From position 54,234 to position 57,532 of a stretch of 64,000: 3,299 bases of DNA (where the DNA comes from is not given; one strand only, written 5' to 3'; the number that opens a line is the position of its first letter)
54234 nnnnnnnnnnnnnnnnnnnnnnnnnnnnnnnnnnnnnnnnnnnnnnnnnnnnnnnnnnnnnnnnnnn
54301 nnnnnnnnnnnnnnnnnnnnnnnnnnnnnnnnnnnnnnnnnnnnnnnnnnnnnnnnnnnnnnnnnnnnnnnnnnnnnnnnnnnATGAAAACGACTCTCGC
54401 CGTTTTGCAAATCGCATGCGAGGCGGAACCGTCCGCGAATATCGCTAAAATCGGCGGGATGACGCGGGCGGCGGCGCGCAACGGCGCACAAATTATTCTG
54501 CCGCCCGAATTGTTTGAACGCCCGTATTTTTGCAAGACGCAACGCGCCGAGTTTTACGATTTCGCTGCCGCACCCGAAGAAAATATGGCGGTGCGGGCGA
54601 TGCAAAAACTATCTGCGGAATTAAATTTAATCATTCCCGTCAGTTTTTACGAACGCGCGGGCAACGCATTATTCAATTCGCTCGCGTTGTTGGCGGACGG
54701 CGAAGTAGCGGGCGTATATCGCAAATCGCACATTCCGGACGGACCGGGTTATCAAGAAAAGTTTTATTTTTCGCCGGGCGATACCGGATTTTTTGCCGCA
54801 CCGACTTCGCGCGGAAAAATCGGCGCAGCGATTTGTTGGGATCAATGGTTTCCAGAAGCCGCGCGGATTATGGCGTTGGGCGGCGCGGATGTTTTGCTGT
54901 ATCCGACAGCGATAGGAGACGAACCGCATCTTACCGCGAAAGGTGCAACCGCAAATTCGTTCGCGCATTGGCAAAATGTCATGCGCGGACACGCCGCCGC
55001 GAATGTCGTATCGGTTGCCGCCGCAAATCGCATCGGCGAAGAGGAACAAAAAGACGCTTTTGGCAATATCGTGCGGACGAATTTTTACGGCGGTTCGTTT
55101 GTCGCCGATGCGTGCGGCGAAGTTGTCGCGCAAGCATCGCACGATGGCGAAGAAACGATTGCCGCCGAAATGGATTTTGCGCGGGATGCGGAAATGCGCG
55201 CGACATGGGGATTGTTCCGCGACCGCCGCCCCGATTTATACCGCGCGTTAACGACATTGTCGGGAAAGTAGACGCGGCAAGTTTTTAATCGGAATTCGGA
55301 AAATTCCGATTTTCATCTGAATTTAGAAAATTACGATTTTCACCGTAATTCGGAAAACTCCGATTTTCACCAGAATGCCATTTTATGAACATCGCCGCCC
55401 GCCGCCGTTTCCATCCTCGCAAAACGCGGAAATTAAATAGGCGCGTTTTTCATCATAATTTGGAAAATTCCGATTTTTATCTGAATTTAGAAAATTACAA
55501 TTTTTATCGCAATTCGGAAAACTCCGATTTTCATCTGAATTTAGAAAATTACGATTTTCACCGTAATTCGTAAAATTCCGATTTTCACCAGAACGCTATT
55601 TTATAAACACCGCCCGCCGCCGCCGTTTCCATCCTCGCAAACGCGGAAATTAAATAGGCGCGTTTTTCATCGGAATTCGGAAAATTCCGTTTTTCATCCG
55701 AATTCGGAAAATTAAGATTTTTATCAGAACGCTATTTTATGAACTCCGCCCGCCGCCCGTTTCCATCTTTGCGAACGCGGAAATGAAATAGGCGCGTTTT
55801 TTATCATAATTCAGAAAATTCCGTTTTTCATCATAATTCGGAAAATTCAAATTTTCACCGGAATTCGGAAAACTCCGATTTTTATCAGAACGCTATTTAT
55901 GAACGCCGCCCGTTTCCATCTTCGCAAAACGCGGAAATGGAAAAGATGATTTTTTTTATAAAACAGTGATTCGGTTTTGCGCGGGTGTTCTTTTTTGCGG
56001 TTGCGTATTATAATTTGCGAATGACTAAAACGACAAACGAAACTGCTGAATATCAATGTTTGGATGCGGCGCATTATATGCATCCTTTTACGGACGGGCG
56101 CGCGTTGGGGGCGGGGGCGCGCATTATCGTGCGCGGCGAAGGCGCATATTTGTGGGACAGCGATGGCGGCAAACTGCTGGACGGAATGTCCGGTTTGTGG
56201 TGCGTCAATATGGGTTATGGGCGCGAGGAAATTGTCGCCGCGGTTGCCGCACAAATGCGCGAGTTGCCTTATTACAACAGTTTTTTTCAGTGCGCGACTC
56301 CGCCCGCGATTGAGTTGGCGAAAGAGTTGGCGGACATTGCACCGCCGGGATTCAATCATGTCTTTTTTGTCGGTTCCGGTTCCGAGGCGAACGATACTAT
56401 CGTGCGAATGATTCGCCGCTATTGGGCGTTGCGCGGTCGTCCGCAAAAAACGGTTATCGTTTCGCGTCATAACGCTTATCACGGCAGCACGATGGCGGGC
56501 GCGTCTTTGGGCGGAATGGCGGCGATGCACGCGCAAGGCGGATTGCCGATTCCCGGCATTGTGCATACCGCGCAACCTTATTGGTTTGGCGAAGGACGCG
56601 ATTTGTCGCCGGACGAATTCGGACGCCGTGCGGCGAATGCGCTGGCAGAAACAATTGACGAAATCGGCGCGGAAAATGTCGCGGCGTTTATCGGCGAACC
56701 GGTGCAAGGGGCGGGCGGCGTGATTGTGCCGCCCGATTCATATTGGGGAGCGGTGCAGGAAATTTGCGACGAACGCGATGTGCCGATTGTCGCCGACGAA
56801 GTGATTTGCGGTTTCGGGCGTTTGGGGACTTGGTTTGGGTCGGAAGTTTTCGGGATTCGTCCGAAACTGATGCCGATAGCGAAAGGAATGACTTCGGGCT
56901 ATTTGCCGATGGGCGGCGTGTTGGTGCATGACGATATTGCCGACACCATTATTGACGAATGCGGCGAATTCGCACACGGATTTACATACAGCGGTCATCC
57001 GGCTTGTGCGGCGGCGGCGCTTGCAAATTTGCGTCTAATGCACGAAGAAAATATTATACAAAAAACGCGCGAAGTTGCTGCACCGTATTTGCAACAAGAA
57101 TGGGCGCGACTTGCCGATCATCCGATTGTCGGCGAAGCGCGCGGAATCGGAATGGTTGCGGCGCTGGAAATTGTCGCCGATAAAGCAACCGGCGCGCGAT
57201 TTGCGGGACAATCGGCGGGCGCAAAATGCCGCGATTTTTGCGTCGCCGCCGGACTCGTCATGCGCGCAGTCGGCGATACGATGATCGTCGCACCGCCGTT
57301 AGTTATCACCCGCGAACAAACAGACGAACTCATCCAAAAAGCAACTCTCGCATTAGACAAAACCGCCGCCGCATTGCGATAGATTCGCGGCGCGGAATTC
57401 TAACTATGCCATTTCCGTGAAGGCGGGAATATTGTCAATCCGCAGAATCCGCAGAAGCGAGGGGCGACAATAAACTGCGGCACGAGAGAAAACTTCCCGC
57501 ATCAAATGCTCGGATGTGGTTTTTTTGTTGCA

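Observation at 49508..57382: soxBDAG sarcosine-oxidase-like operon translationally coupled to an N-carbamoylputrescine-amidase homolog and followed by an omega-aminotransferase: a putative undescribed N-alkyl-amine / polyamine catabolic module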

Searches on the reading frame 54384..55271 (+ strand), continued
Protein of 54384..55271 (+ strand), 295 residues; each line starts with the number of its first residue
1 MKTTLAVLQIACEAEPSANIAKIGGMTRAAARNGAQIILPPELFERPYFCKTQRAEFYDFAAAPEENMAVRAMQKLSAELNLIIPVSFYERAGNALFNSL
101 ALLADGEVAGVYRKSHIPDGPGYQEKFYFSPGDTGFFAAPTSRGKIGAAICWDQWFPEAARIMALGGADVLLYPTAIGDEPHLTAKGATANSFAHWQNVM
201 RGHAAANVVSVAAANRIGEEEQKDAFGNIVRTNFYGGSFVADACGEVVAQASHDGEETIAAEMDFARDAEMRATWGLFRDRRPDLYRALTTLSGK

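Call 44: search_protein_families(library=ncbifam, proteins=[L013:6335-7492:-, L013:5574-6329:-, L013:4355-5566:-, L013:10237-11727:+, L094:13403-14671:+, L094:12300-13406:+], max_evalue=1e-10)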
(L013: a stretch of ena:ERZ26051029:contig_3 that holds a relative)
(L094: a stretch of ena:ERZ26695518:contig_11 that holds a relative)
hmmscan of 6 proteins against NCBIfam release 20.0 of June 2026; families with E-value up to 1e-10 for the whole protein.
L013:6335-7492:- (385 aa): 8 families
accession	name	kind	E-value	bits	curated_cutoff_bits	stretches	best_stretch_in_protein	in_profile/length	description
NF040821.1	dipep_PepQ_Arch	equivalog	7.2e-29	100.9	630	1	17-375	2-340/346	Xaa-Pro dipeptidase PepQ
NF007310.0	PRK09795.1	equivalog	4.5e-24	84.9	393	1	157-373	123-348/361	aminopeptidase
NF038259.1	ectoine_DoeA_2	exception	2.9e-23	82.2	575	1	8-371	8-374/386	ectoine hydrolase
TIGR00500.1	met_pdase_I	equivalog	3.5e-20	72.6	171.35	1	161-361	3-215/247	type I methionyl aminopeptidase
TIGR02993.1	ectoine_eutD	equivalog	9.9e-16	57.8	613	1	9-374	6-381/391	ectoine hydrolase DoeA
NF011174.0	PRK14576.1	subfamily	2.3e-12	46.5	487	1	142-375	157-396/405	putative endopeptidase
NF008131.0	PRK10879.1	equivalog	2.4e-12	46.4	465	0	142-300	154-313/438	Xaa-Pro aminopeptidase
NF011173.0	PRK14575.1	equivalog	8.5e-11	41.4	850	0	146-375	163-397/406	putative peptidase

L013:5574-6329:- (251 aa): 2 families
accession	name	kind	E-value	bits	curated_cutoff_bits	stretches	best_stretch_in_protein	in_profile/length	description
TIGR02990.1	ectoine_eutA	equivalog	3.6e-57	193.6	318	1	19-248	7-237/239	ectoine utilization protein EutA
NF052327.1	arylmal_decarb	equivalog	2e-19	70.2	225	1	47-248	26-230/231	arylmalonate decarboxylase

L013:4355-5566:- (403 aa): 23 families
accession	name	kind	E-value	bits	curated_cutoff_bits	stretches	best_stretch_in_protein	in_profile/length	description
NF006058.0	PRK08206.1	equivalog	7.9e-137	456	276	1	26-398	15-396/402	diaminopropionate ammonia-lyase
TIGR03528.1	2_3_DAP_am_ly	equivalog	2.4e-89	299.7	532.25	1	35-395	21-393/396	diaminopropionate ammonia-lyase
TIGR01747.1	diampropi_NH3ly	subfamily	1.1e-82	277.8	274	1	39-395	6-374/376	diaminopropionate ammonia-lyase family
NF004771.0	PRK06110.1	equivalog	4.2e-24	85.2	317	1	125-364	66-292/323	threonine dehydratase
TIGR01124.1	ilvA_2Cterm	equivalog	6.5e-24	84.4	411.3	1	55-358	17-286/499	threonine ammonia-lyase, biosynthetic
NF005292.0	PRK06815.1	equivalog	2.7e-23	82.5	371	1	124-364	64-293/320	threonine/serine dehydratase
NF006094.0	PRK08246.1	subfamily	1.2e-22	80.7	331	1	124-362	63-286/310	serine/threonine dehydratase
NF006674.0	PRK09224.1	subfamily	1.5e-21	76.7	577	1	56-358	26-294/508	threonine ammonia-lyase IlvA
TIGR01127.1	ilvA_1Cterm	equivalog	3.8e-21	75.5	378.75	1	124-361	43-268/380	threonine ammonia-lyase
NF006390.0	PRK08639.1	equivalog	5.1e-21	75.1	421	1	123-345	67-281/418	threonine ammonia-lyase IlvA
NF002823.0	PRK02991.1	equivalog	5.8e-19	68.2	246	1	85-389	114-430/444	D-serine ammonia-lyase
NF005680.0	PRK07476.1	equivalog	8.2e-19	67.7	413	1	34-362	4-294/326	hydroxyectoine utilization dehydratase EutB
NF005147.0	PRK06608.1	equivalog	8.3e-18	64.3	380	1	131-317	75-250/339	serine/threonine dehydratase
NF004996.0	PRK06381.1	equivalog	8.4e-18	64.4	266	1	106-299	40-232/319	threonine synthase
NF045641.2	BHydaspDhtseBhcB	equivalog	2.5e-17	63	550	1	126-362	65-288/312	beta-hydroxyaspartate dehydratase BhcB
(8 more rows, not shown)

L013:10237-11727:+ (496 aa): 16 families
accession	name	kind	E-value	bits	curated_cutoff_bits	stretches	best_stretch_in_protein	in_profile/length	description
NF047416.1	penta_HetL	equivalog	2.1e-45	154.9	260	2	321-464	18-160/218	heterocyst differentiation pentapeptide repeat protein HetL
NF052603.1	penta_Alr5209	equivalog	3e-45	153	125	3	200-287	7-94/113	Alr5209 family pentapeptide repeat protein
NF011743.0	PRK15196.1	equivalog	9.7e-35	120.1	354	2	303-465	154-315/350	type III secretion system effector PipB2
NF011744.0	PRK15197.1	equivalog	1.7e-34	119.4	274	1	237-328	160-251/291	SPI-2 type III secretion system effector PipB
NF033086.2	penta_rpt_Qnr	equivalog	6e-21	75.1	240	0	215-315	55-155/211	Qnr family pentapeptide repeat protein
NF000071.4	penta_rpt_QnrA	exception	8.1e-19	68.3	450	0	212-330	83-200/218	QnrA family quinolone resistance pentapeptide repeat protein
NF000349.1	mfpA_AE000516.2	equivalog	2.5e-18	66.5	360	0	305-366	91-152/183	pentapeptide repeat protein MfpA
NF000421.1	penta_rpt_QnrVC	exception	3.3e-18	66.4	460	0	215-313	61-159/218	QnrVC family quinolone resistance pentapeptide repeat protein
NF000420.1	penta_rpt_QnrB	exception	1.1e-17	64.8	460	0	198-366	12-179/214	QnrB family quinolone resistance pentapeptide repeat protein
NF012152.0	penta_rpt_QnrC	exception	3.1e-17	63.3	500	0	300-444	40-185/221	QnrC family quinolone resistance pentapeptide repeat protein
NF000056.3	penta_rpt_QnrS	exception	6.4e-17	61.9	460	0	216-342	62-188/218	QnrS family quinolone resistance pentapeptide repeat protein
NF038182.1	penta_rpt_SmQnr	exception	4.6e-16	59.3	460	0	221-360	60-199/215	SmQnr family pentapeptide repeat protein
NF033375.2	penta_rpt_QnrE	exception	4.9e-16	59.4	480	0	191-358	39-201/214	QnrE family quinolone resistance pentapeptide repeat protein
NF012151.0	penta_rpt_QnrAS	exception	2e-15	57.4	490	0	215-314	61-160/218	QnrAS family quinolone resistance pentapeptide repeat protein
NF000139.2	penta_rpt_QnrD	exception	3.9e-12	46.6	425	0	213-359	50-197/214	QnrD family quinolone resistance pentapeptide repeat protein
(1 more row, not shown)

L094:13403-14671:+ (422 aa): 4 families
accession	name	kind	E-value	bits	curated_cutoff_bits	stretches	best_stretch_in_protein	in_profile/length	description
NF045547.1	GGputSyn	equivalog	6.6e-51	173.4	650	1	93-410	98-434/438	gamma-glutamylputrescine synthetase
TIGR03105.1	gln_synth_III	equivalog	1.5e-47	162.1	469.6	1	63-415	56-430/435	type III glutamate--ammonia ligase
TIGR00653.1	GlnA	equivalog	1.5e-45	155.8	429.15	1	183-415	207-457/462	type I glutamate--ammonia ligase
NF007006.0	PRK09469.1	equivalog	6.7e-25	87.6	845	1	206-352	237-389/469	glutamate--ammonia ligase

L094:12300-13406:+ (368 aa): 3 families
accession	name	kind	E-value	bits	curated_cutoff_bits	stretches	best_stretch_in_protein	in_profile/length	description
TIGR00518.1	alaDH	equivalog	1.5e-139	465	391.85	1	1-361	1-360/370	alanine dehydrogenase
NF006942.0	PRK09424.1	equivalog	4.1e-42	144.6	383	2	1-207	1-204/510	Re/Si-specific NAD(P)(+) transhydrogenase subunit alpha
TIGR00561.1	pntA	equivalog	8.5e-34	117.1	444.4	2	2-202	1-198/511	Re/Si-specific NAD(P)(+) transhydrogenase subunit alpha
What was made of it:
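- Tried and rejected: NCBIfam places those neighbours with ectoine-utilisation-like EutA, an M24 hydrolase and diaminopropionate ammonia-lyase, all weak or unrelated to creatinase (call 44).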

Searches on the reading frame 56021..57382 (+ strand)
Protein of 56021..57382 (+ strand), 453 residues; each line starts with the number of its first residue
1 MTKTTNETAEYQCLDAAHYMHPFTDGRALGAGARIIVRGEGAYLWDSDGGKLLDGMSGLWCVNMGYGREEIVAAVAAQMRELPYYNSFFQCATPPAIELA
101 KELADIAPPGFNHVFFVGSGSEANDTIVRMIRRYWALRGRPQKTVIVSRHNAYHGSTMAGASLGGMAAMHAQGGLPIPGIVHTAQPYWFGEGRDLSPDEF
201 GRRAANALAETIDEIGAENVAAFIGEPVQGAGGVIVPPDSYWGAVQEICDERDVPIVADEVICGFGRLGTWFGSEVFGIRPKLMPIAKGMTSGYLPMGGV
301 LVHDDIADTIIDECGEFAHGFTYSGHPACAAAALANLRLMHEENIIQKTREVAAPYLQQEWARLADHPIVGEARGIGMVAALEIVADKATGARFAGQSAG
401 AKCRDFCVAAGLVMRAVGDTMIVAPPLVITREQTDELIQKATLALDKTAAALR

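Call 5: search_protein_families(library=pfam, proteins=[window:56021-57382:+])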
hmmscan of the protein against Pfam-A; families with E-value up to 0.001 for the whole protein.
window:56021-57382:+ (453 aa): 2 families
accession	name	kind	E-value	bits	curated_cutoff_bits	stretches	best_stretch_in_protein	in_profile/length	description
PF00202.27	Aminotran_3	-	1.4e-81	274.7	30.5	1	34-441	11-399/403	Aminotransferase class-III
PF01212.27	Beta_elim_lyase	-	0.00039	20.3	27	0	98-259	36-168/288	Beta-eliminating lyase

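Call 6: search_protein_families(library=ncbifam, proteins=[window:56021-57382:+])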
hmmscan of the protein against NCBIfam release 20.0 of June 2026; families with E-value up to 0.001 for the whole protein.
window:56021-57382:+ (453 aa): 69 families (the best 25 are shown)
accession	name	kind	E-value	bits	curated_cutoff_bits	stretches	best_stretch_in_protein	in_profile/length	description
NF005682.0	PRK07480.1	subfamily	4.6e-222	737.6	510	1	3-452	5-456/459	aminotransferase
NF009068.0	PRK12403.1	equivalog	9.8e-166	552.1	817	1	4-451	7-456/460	aspartate aminotransferase family protein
NF004767.0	PRK06105.1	subfamily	1.2e-146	488.9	517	1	9-452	6-454/460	aminotransferase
NF005447.0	PRK07036.1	equivalog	3.3e-137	458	618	1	5-452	7-459/468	aminotransferase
NF005684.0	PRK07482.1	subfamily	6.8e-134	446.9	687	1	8-450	5-457/464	hypothetical protein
NF005102.0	PRK06541.1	equivalog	1.1e-127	426.4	574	1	5-449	6-457/460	aspartate aminotransferase family protein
NF004625.0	PRK05965.1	subfamily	2.8e-127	425.2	729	1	13-449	8-449/460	hypothetical protein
NF005683.0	PRK07481.1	subfamily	6.6e-122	407.7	575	1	15-448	10-450/453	hypothetical protein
NF052567.1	OmAmTferAptACaul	equivalog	1.6e-109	366.5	500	1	18-445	5-428/431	omega-aminotransferase AptA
NF005812.0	PRK07678.1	subfamily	6.1e-96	321.8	488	1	18-447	20-449/451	aminotransferase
NF005685.0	PRK07483.1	equivalog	2.8e-93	313.1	485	1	28-451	8-441/444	aspartate aminotransferase family protein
TIGR00508.1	bioA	equivalog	3.9e-93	312.3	405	1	21-442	3-415/419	adenosylmethionine--8-amino-7-oxononanoate transaminase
NF004718.0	PRK06062.1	subfamily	7.1e-92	308.3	472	1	4-449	12-450/454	hypothetical protein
NF005375.0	PRK06917.1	equivalog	1.5e-88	297.5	535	1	35-445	17-436/448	aspartate aminotransferase family protein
NF041821.1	daptide_amino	equivalog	9.4e-82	274.8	450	1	28-441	9-400/405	daptide-type RiPP biosynthesis aminotransferase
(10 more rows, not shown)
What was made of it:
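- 56021..57382 (+): SpuC-type putrescine/polyamine:pyruvate aminotransferase (453 aa). PF00202; PRK07480 at 738 bits, above the 510 cut-off (calls 5, 6).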

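Call 34: search_solved_structures(query=window:56021-57382:+, max_evalue=1e-40)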
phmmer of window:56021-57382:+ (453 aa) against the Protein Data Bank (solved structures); distinct sequences matched with E-value up to 1e-40: 89 (the best 60 are shown).
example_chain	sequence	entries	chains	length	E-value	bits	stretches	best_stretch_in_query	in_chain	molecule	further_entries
6gwi_A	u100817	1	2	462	2.5e-198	663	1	7-452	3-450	Putrescine aminotransferase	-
5ti8_A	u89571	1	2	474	1.1e-194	651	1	2-451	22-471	Aminotransferase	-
7qyg_A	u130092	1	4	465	2.6e-194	649.8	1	2-451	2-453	Aminotransferase TR2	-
7qx0_A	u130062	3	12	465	3.2e-193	646.2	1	2-451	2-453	Aminotransferase TR2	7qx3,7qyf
9j4z_A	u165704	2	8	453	3e-191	639.7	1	5-452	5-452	Polyamine:pyruvate transaminase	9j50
6hx9_B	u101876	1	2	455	1e-190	637.9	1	5-453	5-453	Aspartate aminotransferase family protein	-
9uvs_A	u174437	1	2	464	1.1e-175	588.4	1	3-453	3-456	Aminotransferase class-III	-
8wqj_A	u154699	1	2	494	2.6e-174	583.8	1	7-449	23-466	Transaminase from Shimia marina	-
3hmu_A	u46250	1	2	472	2.5e-171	574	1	7-450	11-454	Aminotransferase, class III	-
4a6r_A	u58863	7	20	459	1.8e-160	538.2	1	7-447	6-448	OMEGA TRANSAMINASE | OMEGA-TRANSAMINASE | AMINOTRANSFERASE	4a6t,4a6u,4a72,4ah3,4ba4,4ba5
6s4g_A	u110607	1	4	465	1.8e-160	538.2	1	7-447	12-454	Probable aminotransferase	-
7q9x_AAA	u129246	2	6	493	2.2e-160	538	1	7-447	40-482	Probable aminotransferase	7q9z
6snu_A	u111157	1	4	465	1.1e-158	532.3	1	7-447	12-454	Aspartate aminotransferase family protein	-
7ypm_A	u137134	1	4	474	1.2e-157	528.9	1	6-452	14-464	Aspartate aminotransferase family protein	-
7ypn_B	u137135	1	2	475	6.9e-156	523.1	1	6-452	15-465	Aspartate aminotransferase family protein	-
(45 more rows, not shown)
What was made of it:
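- On SpuC-type putrescine/polyamine:pyruvate aminotransferase (PRK07480): 640-663 bits to solved putrescine/polyamine transaminases (call 34).
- The aminotransferase scores 640-663 bits to putrescine/polyamine transaminases against 288 to beta-alanine:pyruvate transaminase (call 34).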
